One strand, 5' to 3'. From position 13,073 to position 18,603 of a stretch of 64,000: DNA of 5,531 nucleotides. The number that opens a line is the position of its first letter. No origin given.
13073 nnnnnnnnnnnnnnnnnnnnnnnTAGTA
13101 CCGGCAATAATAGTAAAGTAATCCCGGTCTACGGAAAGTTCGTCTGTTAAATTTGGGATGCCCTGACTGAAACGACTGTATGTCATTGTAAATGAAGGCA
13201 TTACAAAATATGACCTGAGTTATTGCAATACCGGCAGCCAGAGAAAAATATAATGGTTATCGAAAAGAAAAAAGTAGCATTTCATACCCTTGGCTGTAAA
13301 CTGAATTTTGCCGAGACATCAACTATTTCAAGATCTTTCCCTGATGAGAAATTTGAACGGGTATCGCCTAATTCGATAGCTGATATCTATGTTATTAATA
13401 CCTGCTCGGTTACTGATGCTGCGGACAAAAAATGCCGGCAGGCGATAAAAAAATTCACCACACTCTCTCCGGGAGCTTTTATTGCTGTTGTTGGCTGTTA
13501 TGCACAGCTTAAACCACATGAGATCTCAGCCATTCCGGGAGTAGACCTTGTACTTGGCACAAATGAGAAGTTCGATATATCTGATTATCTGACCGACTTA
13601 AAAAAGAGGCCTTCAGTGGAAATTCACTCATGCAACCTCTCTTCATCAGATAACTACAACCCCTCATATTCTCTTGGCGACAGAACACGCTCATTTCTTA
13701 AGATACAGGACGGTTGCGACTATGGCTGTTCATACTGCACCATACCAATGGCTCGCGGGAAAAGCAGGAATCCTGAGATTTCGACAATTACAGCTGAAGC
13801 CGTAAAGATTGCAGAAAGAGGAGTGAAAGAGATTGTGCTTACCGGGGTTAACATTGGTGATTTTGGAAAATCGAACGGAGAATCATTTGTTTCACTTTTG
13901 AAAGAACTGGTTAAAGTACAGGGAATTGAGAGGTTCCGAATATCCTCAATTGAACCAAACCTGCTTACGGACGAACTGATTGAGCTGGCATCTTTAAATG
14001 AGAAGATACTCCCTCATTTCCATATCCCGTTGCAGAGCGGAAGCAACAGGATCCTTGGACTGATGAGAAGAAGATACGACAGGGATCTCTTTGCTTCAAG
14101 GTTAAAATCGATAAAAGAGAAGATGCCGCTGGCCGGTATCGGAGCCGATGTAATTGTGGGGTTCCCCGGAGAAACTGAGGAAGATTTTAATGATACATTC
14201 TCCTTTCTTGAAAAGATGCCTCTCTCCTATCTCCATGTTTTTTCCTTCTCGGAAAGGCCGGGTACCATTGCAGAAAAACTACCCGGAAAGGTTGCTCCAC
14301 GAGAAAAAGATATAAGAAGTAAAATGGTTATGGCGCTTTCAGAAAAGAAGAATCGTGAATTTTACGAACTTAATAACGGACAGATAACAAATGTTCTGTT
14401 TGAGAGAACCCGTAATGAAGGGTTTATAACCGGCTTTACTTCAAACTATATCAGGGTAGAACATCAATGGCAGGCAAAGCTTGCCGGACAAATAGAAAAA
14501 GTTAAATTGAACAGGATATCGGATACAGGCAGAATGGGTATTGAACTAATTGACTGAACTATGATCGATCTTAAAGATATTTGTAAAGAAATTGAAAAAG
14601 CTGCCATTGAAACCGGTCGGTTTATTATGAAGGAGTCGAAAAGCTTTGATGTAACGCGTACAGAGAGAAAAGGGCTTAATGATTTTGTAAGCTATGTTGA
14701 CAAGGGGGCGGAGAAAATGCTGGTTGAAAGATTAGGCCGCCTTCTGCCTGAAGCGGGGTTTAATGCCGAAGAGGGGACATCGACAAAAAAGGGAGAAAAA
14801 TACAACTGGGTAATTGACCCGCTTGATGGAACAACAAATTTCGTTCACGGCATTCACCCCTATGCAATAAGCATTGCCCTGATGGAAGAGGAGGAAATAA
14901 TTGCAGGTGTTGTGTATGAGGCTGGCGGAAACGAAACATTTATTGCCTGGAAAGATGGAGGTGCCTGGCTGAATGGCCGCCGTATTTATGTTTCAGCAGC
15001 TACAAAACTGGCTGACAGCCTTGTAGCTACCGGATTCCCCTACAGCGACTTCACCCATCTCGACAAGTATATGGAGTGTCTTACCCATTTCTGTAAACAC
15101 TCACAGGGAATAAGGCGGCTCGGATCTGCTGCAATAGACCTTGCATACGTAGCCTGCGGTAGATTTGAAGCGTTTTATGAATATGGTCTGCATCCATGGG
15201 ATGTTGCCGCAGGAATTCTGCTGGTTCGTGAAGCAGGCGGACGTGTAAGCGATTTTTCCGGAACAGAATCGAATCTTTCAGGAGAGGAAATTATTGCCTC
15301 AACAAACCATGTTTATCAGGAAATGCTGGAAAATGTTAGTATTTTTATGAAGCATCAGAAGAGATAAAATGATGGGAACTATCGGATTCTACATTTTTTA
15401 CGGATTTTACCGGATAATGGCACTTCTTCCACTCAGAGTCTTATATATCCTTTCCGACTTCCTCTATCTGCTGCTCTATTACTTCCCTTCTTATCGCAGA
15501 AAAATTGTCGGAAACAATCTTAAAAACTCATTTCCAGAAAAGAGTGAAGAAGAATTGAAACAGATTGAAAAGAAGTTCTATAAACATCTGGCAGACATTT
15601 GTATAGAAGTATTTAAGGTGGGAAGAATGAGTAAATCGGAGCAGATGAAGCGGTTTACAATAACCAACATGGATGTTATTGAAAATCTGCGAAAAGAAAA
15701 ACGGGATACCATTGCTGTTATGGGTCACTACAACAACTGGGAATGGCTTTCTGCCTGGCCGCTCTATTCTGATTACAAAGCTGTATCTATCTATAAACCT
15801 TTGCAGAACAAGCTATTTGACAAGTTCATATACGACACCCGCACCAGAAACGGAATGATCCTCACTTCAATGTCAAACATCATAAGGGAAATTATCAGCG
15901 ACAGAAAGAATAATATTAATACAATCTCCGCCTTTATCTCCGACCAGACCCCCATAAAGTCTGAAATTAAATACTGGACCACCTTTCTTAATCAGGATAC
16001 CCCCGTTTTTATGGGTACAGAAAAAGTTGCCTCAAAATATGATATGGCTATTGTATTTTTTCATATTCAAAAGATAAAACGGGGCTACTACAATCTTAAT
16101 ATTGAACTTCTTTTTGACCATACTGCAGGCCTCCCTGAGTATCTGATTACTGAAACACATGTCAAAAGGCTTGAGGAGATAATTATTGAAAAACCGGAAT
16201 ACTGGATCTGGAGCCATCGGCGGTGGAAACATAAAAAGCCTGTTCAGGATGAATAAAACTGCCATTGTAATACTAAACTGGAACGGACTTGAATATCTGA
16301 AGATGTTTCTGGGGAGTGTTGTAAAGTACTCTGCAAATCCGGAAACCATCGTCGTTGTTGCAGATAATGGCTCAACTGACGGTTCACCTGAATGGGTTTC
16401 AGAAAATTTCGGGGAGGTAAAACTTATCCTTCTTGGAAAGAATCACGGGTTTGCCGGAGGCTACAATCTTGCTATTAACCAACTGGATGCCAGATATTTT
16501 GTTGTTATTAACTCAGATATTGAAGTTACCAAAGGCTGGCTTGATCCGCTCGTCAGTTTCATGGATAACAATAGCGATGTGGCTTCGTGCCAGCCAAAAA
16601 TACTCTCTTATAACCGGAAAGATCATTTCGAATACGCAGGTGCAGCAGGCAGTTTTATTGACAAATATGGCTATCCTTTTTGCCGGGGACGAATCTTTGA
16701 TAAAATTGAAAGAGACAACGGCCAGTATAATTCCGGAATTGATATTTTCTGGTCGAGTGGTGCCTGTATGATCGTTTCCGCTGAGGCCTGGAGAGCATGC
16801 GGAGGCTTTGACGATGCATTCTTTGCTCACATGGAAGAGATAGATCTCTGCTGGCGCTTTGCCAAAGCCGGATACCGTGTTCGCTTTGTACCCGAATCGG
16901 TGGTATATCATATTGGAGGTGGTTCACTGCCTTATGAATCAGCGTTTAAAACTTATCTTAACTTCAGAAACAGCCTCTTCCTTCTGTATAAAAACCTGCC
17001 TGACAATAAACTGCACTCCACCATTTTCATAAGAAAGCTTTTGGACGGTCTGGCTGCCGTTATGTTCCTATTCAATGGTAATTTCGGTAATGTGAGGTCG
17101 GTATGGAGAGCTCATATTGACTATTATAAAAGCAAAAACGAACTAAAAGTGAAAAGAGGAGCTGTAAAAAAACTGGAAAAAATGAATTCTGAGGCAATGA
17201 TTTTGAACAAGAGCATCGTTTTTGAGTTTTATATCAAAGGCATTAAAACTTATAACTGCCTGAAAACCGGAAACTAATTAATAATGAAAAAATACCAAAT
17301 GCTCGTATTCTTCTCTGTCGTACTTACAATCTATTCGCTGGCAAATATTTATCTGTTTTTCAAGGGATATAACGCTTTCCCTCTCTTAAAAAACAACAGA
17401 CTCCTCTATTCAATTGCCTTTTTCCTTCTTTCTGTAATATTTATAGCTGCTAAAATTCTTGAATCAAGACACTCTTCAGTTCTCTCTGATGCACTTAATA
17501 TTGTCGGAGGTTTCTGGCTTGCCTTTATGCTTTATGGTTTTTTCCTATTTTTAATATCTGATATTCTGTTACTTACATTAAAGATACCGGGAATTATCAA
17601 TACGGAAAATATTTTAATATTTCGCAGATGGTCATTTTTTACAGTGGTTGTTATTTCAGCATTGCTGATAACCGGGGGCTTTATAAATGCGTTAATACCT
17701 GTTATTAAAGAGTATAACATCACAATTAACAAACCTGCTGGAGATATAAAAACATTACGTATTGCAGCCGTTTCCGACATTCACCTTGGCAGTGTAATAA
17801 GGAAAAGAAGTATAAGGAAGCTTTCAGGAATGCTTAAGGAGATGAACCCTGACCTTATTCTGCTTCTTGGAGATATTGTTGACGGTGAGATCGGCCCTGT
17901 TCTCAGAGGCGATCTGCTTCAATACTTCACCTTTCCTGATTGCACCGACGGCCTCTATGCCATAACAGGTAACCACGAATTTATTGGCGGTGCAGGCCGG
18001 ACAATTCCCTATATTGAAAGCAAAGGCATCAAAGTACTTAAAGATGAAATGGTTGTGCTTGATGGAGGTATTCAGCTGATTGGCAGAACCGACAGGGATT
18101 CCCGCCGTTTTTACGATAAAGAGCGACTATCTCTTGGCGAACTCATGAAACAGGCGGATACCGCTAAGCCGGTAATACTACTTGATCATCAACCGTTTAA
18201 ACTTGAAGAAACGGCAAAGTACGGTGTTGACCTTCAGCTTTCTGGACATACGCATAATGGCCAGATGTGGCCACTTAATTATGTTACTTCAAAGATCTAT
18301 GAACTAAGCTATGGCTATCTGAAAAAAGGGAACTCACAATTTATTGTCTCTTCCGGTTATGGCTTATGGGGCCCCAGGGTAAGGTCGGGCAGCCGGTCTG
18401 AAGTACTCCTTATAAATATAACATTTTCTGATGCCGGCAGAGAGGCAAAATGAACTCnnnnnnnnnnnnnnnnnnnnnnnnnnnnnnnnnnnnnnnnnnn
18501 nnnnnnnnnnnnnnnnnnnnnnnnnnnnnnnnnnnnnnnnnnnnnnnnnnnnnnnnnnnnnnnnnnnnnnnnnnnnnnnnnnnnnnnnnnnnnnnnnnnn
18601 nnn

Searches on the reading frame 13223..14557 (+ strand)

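Call 54: search_protein_families(library=ncbifam, proteins=[window:13223-14557:+], max_evalue=1e-10)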
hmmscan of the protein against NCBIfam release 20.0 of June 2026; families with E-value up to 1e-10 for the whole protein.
window:13223-14557:+ (444 aa): 9 families
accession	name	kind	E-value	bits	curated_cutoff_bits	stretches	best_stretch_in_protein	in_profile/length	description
TIGR01579.1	MiaB-like-C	equivalog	3.4e-120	402.1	357.05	1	20-428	1-415/416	tRNA (N(6)-L-threonylcarbamoyladenosine(37)-C(2))-methylthiotransferase MtaB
TIGR00089.1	TIGR00089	subfamily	9.7e-117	390.4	251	1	17-436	1-426/429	MiaB/RimO family radical SAM methylthiotransferase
TIGR01574.1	miaB-methiolase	equivalog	2.1e-83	280.8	355.3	1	19-432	3-427/437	tRNA (N6-isopentenyl adenosine(37)-C2)-methylthiotransferase MiaB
TIGR01125.1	TIGR01125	equivalog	1.3e-70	238.7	356.95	1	17-399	1-383/432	30S ribosomal protein S12 methylthiotransferase RimO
TIGR01578.1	MiaB-like-B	hypoth_equivalog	8e-57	192.9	314.7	1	17-429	1-408/421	tRNA (N(6)-L-threonylcarbamoyladenosine(37)-C(2))-methylthiotransferase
NF010916.0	PRK14336.1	equivalog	1.6e-49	168.8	606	1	20-430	6-401/418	tRNA (N6-isopentenyl adenosine(37)-C2)-methylthiotransferase MiaB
TIGR04013.1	B12_SAM_MJ_1487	hypoth_equivalog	1.5e-20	73.4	251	1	57-368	45-372/382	TIGR04013 family B12-binding domain/radical SAM domain-containing protein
TIGR04014.1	B12_SAM_MJ_0865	equivalog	1e-18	67.4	360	1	159-349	163-353/434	methyl-coenzyme M reductase glutamine C-methyltransferase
TIGR04479.1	bcpD_PhpK_rSAM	subfamily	6.3e-14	51.2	600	1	161-332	246-409/504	PhpK family radical SAM P-methyltransferase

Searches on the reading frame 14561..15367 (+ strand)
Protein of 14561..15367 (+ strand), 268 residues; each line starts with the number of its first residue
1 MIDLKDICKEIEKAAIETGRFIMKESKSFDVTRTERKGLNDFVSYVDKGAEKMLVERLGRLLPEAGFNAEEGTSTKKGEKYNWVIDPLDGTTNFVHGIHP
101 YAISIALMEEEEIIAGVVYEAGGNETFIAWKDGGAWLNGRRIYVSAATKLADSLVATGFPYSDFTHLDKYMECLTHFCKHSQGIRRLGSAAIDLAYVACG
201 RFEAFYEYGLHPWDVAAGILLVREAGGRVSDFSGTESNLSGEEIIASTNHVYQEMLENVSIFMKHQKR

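Call 81: search_protein_families(library=pfam, proteins=[window:14561-15367:+], max_evalue=0.00001)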
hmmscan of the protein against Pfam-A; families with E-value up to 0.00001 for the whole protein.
window:14561-15367:+ (268 aa): 1 family
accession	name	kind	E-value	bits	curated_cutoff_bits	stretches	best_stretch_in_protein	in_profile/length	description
PF00459.30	Inositol_P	-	1.3e-61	209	27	1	9-255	7-261/271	Inositol monophosphatase family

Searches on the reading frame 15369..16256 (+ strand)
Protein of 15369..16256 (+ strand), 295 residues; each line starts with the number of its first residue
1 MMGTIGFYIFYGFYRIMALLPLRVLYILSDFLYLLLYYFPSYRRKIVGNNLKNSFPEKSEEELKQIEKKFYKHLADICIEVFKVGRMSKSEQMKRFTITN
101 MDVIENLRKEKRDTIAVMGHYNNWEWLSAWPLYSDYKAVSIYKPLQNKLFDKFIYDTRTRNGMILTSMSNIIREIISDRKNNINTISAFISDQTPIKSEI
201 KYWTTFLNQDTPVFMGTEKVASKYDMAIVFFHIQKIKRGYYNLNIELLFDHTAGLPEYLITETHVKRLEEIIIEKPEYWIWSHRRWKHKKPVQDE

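Call 81: search_protein_families(library=pfam, proteins=[window:15369-16256:+], max_evalue=0.00001)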
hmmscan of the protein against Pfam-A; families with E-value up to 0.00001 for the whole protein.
window:15369-16256:+ (295 aa): 1 family
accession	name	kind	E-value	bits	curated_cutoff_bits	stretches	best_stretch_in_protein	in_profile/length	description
PF03279.18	Lip_A_acyltrans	-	3.6e-37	128.6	22.3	1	4-287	13-294/295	Bacterial lipid A biosynthesis acyltransferase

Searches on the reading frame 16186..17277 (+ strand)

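Call 81: search_protein_families(library=pfam, proteins=[window:16186-17277:+], max_evalue=0.00001)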
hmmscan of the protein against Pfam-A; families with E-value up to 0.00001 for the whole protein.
window:16186-17277:+ (363 aa): 3 families
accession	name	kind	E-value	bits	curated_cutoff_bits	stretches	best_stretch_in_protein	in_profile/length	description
PF00535.33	Glycos_transf_2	-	2e-18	67.3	23.3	1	27-138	2-116/168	Glycosyl transferase family 2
PF13632.12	Glyco_trans_2_3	-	6.6e-10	39.6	27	1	104-242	1-123/198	Glycosyl transferase family group 2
PF13641.12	Glyco_tranf_2_3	-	1.1e-09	39.1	27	1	25-243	3-212/230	Glycosyltransferase like family 2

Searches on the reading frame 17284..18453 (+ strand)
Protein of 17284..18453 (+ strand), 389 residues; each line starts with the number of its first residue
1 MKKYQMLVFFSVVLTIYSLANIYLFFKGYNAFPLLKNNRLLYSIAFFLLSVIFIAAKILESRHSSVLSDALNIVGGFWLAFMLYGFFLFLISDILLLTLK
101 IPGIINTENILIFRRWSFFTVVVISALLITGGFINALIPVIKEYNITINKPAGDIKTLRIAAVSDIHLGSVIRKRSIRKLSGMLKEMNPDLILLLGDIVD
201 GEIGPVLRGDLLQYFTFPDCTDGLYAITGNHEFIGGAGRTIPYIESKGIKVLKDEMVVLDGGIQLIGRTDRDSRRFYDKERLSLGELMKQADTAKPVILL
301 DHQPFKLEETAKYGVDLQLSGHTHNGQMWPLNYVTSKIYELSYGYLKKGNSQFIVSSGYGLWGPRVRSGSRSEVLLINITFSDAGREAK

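Call 81: search_protein_families(library=pfam, proteins=[window:17284-18453:+], max_evalue=0.00001)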
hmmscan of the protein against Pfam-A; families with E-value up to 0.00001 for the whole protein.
window:17284-18453:+ (389 aa): 1 family
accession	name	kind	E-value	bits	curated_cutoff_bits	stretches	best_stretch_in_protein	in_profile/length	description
PF00149.33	Metallophos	-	2.1e-15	58.1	21.5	1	158-325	1-190/191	Calcineurin-like phosphoesterase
